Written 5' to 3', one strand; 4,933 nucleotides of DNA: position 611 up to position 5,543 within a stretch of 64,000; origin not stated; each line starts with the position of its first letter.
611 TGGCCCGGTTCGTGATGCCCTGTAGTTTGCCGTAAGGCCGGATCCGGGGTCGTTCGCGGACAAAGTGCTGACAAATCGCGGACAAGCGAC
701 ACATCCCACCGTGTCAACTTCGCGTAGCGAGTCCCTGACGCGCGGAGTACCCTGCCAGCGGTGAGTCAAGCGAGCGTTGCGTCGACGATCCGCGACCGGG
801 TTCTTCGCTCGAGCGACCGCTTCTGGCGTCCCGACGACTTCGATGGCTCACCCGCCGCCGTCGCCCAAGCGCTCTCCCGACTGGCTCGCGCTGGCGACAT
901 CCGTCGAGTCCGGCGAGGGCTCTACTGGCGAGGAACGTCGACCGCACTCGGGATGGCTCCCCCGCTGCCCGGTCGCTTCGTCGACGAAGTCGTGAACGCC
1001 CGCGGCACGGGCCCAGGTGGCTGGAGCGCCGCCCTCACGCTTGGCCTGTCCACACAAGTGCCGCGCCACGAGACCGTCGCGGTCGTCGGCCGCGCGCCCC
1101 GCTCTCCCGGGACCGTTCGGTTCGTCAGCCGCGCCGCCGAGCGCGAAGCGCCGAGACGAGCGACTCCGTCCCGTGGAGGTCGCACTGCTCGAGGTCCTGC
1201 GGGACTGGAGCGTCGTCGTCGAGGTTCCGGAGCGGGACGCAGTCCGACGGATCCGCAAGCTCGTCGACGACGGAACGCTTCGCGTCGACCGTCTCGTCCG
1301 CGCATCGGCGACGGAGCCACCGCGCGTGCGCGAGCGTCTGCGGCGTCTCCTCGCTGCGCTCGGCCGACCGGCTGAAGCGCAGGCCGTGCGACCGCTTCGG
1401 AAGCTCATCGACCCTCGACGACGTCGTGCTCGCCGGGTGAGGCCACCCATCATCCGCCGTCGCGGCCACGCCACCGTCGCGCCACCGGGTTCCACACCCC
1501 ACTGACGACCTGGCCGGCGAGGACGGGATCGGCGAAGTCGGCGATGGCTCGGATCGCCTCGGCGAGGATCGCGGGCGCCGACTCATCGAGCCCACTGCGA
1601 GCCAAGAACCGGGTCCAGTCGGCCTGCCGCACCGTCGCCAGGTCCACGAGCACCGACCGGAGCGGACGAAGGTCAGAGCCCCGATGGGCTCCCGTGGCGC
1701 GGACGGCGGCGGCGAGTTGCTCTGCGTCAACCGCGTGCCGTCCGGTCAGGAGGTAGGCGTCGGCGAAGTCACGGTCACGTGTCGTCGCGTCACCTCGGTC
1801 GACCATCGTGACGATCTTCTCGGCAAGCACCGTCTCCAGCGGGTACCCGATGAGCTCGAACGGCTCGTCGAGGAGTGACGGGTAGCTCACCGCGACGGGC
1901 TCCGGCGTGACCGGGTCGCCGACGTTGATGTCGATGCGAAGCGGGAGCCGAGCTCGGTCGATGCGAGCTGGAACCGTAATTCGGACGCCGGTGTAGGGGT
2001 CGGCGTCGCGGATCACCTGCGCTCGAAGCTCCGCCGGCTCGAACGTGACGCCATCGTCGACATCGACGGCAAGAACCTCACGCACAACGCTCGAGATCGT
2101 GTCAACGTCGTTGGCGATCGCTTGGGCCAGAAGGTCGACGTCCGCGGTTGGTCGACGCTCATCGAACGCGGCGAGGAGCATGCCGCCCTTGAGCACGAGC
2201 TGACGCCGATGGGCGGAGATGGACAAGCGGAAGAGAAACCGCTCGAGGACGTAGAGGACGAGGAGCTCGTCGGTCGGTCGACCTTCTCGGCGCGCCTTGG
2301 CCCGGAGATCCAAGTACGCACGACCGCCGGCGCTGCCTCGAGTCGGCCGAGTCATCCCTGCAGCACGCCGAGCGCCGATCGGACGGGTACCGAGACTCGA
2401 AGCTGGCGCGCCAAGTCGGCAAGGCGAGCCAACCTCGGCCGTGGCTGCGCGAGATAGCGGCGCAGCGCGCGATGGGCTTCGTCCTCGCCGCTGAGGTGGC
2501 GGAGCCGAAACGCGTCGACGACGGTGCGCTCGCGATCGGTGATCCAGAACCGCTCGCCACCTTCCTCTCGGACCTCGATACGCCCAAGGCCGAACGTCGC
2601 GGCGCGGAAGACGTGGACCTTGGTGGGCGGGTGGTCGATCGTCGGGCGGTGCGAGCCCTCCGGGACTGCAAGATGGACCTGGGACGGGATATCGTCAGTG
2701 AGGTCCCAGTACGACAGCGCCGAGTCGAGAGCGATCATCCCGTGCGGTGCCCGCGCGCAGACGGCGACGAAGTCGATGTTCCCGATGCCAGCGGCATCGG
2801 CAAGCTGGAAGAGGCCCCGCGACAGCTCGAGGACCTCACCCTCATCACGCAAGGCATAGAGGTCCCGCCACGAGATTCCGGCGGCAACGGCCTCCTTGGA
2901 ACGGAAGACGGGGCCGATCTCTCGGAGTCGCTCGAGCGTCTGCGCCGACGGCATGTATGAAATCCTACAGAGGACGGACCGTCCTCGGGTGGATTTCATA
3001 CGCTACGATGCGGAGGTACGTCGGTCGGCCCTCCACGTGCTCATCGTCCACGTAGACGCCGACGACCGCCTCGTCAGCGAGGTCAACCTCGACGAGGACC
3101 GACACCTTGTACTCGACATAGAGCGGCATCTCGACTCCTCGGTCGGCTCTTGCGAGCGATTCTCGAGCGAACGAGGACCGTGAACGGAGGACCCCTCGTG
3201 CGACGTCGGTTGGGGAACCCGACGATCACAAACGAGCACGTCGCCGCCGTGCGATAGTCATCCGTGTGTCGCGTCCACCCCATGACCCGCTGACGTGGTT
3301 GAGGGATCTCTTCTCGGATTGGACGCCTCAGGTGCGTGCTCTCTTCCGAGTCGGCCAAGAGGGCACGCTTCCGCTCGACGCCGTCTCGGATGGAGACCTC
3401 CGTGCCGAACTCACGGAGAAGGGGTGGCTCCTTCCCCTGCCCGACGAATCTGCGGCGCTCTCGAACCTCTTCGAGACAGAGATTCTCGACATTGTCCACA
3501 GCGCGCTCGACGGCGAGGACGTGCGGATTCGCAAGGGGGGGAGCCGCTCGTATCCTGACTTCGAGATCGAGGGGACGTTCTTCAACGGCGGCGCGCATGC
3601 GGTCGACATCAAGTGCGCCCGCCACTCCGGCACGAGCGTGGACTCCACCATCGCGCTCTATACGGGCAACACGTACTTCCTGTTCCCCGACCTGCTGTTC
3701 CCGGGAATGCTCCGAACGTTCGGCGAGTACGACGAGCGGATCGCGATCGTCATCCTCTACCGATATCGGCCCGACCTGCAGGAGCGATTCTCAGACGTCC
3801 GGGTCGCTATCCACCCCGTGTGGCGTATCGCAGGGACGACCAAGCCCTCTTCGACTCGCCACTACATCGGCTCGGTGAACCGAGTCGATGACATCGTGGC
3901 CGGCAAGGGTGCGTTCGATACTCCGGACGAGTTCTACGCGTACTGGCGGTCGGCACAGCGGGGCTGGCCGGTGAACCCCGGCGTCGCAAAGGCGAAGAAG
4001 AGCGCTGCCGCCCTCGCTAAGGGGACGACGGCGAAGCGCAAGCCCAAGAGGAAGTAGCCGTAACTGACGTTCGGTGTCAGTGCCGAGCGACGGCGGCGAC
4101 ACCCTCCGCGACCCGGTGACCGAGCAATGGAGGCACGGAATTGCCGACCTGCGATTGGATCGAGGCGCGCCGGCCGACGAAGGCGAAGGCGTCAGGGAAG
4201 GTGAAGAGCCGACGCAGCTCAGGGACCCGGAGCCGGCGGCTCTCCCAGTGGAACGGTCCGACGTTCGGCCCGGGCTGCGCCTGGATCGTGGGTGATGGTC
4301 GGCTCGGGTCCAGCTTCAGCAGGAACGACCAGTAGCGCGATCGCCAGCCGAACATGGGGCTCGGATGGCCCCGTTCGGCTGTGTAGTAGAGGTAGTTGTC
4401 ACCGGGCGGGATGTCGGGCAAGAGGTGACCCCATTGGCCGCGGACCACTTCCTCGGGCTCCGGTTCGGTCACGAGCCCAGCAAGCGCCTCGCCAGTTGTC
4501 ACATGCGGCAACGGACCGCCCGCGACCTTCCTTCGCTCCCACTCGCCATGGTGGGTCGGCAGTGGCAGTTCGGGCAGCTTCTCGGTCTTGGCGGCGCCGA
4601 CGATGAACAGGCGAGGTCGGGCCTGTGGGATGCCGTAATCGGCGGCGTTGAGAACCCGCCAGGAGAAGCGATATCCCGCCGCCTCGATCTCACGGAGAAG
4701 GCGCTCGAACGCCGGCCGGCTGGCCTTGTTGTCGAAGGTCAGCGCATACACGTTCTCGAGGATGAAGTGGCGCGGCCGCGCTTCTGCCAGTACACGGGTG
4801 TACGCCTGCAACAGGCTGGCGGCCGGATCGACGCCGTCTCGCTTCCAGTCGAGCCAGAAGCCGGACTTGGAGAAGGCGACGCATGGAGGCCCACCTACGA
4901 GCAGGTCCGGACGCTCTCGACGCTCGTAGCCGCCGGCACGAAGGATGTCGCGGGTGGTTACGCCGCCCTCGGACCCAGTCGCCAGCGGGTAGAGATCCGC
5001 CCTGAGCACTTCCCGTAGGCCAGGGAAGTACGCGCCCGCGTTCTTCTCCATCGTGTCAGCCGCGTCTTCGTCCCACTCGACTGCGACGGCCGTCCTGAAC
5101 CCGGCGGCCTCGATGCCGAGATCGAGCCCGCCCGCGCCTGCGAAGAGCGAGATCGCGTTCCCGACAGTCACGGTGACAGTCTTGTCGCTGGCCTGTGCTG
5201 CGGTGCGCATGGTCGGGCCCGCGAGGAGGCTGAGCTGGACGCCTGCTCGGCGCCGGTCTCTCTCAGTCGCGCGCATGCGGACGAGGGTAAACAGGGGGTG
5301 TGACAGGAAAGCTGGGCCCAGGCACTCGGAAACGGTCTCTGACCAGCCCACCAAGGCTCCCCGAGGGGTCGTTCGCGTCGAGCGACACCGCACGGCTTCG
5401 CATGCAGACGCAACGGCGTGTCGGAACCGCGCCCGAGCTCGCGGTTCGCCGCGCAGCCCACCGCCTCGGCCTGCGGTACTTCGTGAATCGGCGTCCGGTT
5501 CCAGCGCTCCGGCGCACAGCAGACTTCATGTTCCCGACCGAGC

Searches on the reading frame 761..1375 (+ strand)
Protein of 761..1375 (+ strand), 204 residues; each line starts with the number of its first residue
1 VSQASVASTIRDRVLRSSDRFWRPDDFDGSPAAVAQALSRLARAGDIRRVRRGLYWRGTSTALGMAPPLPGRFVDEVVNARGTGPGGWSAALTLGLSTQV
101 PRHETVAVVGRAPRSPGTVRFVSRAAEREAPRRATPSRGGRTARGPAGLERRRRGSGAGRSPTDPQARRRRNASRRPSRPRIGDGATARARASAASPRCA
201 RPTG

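Call 11: search_protein_families(library=pfam, proteins=[window:761-1375:+], max_evalue=0.001)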
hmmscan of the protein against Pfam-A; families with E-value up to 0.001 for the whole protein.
window:761-1375:+ (204 aa): 1 family
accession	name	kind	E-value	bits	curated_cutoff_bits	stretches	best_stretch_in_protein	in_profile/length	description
PF13338.12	AbiEi_4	-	0.00022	21.7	25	1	36-55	27-46/49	Transcriptional regulator, AbiEi antitoxin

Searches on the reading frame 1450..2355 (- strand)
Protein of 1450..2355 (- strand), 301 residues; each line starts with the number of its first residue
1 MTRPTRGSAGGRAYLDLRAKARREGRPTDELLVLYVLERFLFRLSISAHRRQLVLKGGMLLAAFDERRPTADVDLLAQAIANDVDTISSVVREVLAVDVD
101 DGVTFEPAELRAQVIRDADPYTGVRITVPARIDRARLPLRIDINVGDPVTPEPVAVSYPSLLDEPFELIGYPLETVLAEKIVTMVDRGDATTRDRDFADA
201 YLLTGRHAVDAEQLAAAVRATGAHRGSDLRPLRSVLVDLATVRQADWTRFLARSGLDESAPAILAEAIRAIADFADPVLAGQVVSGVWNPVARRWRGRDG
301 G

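Call 11: search_protein_families(library=pfam, proteins=[window:1450-2355:-], max_evalue=0.001)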
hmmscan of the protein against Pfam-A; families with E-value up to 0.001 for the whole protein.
window:1450-2355:- (301 aa): 1 family
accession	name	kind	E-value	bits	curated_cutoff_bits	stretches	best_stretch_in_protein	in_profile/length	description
PF08843.17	AbiEii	-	3.5e-39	135.6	22.5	1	39-261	1-230/238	Nucleotidyl transferase AbiEii toxin, Type IV TA system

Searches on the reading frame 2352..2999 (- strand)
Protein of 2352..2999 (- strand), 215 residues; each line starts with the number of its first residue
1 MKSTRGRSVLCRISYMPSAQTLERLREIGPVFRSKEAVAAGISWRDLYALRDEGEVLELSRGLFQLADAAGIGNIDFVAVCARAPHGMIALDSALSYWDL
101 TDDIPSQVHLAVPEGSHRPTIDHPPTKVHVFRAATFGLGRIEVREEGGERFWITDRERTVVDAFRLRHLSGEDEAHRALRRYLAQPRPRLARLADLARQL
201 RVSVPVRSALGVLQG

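Call 11: search_protein_families(library=pfam, proteins=[window:2352-2999:-], max_evalue=0.001)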
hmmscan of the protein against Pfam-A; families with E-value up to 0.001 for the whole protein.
window:2352-2999:- (215 aa): 1 family
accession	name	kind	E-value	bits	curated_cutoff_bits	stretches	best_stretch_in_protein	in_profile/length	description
PF13338.12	AbiEi_4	-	1.8e-06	28.3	25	1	22-67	3-49/49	Transcriptional regulator, AbiEi antitoxin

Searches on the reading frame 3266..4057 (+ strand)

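Call 11: search_protein_families(library=pfam, proteins=[window:3266-4057:+], max_evalue=0.001)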
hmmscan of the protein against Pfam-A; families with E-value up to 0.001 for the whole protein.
window:3266-4057:+ (263 aa): 1 family
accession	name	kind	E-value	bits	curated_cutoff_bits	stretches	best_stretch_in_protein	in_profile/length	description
PF09233.17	Endonuc-EcoRV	-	4.2e-05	23.5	25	1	176-229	159-214/244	Restriction endonuclease EcoRV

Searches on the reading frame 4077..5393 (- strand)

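Call 11: search_protein_families(library=pfam, proteins=[window:4077-5393:-], max_evalue=0.001)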
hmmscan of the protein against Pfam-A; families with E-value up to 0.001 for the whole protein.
window:4077-5393:- (438 aa): 1 family
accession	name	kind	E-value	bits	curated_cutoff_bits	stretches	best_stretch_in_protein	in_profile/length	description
PF00145.23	DNA_methylase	-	5.4e-49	167.8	22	1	80-430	3-320/324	C-5 cytosine-specific DNA methylase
